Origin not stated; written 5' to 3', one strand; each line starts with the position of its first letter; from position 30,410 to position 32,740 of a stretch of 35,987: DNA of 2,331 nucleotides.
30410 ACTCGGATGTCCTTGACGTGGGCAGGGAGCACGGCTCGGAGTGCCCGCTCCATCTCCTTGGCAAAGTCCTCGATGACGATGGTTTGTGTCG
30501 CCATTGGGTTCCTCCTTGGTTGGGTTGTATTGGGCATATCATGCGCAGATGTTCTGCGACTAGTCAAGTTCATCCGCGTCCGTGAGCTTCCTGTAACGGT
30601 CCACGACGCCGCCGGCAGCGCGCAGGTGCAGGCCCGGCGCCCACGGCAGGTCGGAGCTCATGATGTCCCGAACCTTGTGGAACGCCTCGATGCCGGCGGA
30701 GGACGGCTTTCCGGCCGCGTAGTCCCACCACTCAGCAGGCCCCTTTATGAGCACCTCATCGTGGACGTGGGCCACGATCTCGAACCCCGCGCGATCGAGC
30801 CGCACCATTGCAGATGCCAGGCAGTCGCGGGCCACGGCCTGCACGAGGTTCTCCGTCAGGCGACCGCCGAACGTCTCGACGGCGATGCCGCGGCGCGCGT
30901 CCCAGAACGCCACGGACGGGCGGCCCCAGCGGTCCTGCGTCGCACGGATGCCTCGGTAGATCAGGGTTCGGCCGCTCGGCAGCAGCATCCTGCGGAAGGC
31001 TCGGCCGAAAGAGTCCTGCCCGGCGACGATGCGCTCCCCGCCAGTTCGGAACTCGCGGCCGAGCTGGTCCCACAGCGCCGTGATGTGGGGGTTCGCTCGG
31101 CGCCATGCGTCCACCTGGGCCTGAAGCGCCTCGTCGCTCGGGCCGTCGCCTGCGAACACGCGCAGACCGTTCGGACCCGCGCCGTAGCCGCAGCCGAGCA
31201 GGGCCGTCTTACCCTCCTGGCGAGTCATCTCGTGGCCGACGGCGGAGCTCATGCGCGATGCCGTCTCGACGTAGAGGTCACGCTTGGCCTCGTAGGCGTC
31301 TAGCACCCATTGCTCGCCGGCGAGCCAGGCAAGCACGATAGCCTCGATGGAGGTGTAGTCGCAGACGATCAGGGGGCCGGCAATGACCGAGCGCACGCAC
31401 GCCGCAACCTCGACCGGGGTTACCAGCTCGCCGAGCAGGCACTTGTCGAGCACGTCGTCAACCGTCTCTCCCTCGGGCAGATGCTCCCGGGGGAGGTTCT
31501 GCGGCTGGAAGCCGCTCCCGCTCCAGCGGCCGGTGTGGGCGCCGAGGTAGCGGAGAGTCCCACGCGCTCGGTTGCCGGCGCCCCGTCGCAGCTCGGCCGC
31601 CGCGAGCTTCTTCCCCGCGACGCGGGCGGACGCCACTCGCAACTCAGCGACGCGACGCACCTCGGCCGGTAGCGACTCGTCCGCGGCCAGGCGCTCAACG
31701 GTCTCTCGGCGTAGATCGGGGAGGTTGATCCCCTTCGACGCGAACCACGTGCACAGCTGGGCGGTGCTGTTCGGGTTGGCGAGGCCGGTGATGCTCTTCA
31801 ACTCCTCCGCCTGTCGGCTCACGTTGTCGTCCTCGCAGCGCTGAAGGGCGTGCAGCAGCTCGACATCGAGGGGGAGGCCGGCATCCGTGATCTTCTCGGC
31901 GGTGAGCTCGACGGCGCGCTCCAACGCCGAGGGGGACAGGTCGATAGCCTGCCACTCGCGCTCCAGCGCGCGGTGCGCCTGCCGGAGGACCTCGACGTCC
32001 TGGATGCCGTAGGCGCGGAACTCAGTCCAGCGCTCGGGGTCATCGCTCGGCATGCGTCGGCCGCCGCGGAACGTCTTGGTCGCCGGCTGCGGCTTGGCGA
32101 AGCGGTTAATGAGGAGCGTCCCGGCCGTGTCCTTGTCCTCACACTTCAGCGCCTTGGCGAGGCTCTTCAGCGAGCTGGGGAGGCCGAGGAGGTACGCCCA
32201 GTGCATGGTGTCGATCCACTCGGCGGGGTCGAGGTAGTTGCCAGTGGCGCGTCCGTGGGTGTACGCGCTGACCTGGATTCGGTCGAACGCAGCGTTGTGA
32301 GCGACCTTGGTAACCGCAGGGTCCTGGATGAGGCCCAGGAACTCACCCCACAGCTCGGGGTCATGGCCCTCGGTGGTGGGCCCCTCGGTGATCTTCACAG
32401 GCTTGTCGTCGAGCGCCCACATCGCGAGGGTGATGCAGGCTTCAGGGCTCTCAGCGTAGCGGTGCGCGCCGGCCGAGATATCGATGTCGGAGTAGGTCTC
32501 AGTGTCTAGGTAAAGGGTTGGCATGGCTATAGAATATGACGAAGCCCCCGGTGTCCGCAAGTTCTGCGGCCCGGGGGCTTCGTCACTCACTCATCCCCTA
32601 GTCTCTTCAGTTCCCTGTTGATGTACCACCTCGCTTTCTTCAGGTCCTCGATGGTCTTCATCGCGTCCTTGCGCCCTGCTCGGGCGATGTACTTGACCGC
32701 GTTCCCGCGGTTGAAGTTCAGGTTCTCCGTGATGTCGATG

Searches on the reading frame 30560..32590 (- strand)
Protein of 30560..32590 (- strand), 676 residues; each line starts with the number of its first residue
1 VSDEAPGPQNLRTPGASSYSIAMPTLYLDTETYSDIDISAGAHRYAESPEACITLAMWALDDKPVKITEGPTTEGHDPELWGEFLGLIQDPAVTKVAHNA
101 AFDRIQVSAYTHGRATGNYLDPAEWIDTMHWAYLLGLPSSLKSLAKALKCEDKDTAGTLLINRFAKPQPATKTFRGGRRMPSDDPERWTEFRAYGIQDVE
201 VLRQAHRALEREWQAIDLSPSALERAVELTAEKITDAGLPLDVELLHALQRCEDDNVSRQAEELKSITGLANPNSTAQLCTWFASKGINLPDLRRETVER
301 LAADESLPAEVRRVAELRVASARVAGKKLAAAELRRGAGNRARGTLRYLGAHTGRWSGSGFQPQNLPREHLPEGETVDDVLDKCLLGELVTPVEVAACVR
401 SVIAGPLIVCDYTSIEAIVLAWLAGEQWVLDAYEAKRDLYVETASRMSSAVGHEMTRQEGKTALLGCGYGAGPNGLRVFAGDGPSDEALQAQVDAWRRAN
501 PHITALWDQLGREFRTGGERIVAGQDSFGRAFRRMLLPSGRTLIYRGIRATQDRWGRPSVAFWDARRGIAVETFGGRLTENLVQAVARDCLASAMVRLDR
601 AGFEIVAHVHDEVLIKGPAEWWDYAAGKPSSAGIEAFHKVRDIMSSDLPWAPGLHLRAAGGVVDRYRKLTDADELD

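Call 15: search_protein_families(library=pfam, proteins=[window:30560-32590:-], max_evalue=0.01)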
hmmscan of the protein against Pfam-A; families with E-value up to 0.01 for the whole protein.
window:30560-32590:- (676 aa): 2 families
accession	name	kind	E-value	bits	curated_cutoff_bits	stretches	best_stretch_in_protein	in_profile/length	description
PF00476.26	DNA_pol_A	-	8.3e-13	48.4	34.3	1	255-511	13-259/381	DNA polymerase family A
PF01612.26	DNA_pol_A_exo1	-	0.00012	22.3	23.6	1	82-148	66-127/173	3'-5' exonuclease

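Call 61: search_dna_similar(query=window:30560-32524:-, collection=phages, mode=protein, max_rows=15)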
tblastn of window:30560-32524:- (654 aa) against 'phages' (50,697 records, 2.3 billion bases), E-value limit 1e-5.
Records with a match: 1919; places in all: 1945; records where one place covers at least 80% of the query: 1396.
Best place of each record, by identity: <60% 1919.
By first word of the organism name: Salmonella 451; Escherichia 259; Mycobacterium 132; Streptococcus 130; Bacteroides 105; Staphylococcus 84; Xanthomonas 60; Microbacterium 57; Vibrio 47; Rhodococcus 45; and 100 more.
By host as written in the record: Escherichia coli 138; - 124; Mycobacterium smegmatis mc2 155 93; Salmonella enterica subsp. enterica serovar Typhimurium 73; Salmonella enterica 73; Salmonella enterica subsp. enterica serovar Enteritidis 60; Salmonella sp. 48; Rhodococcus erythropolis RIA 643 37; and 583 more.
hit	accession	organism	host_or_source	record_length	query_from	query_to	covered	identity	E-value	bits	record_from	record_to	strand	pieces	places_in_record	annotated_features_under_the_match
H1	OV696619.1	Glutamicibacter phage Montesquieu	French washed-rind cheese surface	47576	4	646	98%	39.0%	7e-113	379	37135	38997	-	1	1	DNA polymerase I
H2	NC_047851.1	Brevibacterium phage LuckyBarnes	Brevibacterium iodinum ATCC 15728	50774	1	646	99%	38.3%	4e-111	374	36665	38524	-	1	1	DNA polymerase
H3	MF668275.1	Brevibacterium phage LuckyBarnes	Brevibacterium iodinum ATCC 15728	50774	1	646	99%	38.3%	4e-111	374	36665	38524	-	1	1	DNA polymerase I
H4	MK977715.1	Corynebacterium phage Adelaide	Corynebacterium xerosis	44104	3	646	98%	37.6%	7e-88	306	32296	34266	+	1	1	42: DNA polymerase I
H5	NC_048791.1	Corynebacterium phage Adelaide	Corynebacterium xerosis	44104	3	646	98%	37.6%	7e-88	306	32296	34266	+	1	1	42: DNA polymerase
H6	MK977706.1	Corynebacterium phage Dina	Corynebacterium xerosis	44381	3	646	98%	37.6%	7e-88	306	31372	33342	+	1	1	44: DNA polymerase I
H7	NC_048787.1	Corynebacterium phage Dina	Corynebacterium xerosis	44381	3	646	98%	37.6%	7e-88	306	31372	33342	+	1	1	44: DNA polymerase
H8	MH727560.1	Corynebacterium phage SamW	Corynebacterium xerosis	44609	3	646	98%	37.6%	7e-88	306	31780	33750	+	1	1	42: DNA polymerase I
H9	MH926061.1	Corynebacterium phage Troy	Corynebacterium xerosis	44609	3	646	98%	37.6%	7e-88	306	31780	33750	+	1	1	42: DNA polymerase I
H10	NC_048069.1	Corynebacterium phage SamW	Corynebacterium xerosis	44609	3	646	98%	37.6%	7e-88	306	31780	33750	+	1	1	42: DNA polymerase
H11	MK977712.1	Corynebacterium phage Lederberg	Corynebacterium xerosis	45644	3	646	98%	37.6%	7e-88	306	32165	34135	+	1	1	42: DNA polymerase I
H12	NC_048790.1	Corynebacterium phage Lederberg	Corynebacterium xerosis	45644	3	646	98%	37.6%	7e-88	306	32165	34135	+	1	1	42: DNA polymerase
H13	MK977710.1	Corynebacterium phage Stiles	Corynebacterium xerosis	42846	1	646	99%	37.2%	3e-86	301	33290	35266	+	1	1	45: DNA polymerase I | 44: hypothetical protein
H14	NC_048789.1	Corynebacterium phage Stiles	Corynebacterium xerosis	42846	1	646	99%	37.2%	3e-86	301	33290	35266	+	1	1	45: DNA polymerase | 44: hypothetical protein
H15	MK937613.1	Corynebacterium phage StAB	Corynebacterium xerosis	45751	1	646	99%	36.6%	8e-85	297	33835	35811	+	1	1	45: DNA polymerase I | 44: hypothetical protein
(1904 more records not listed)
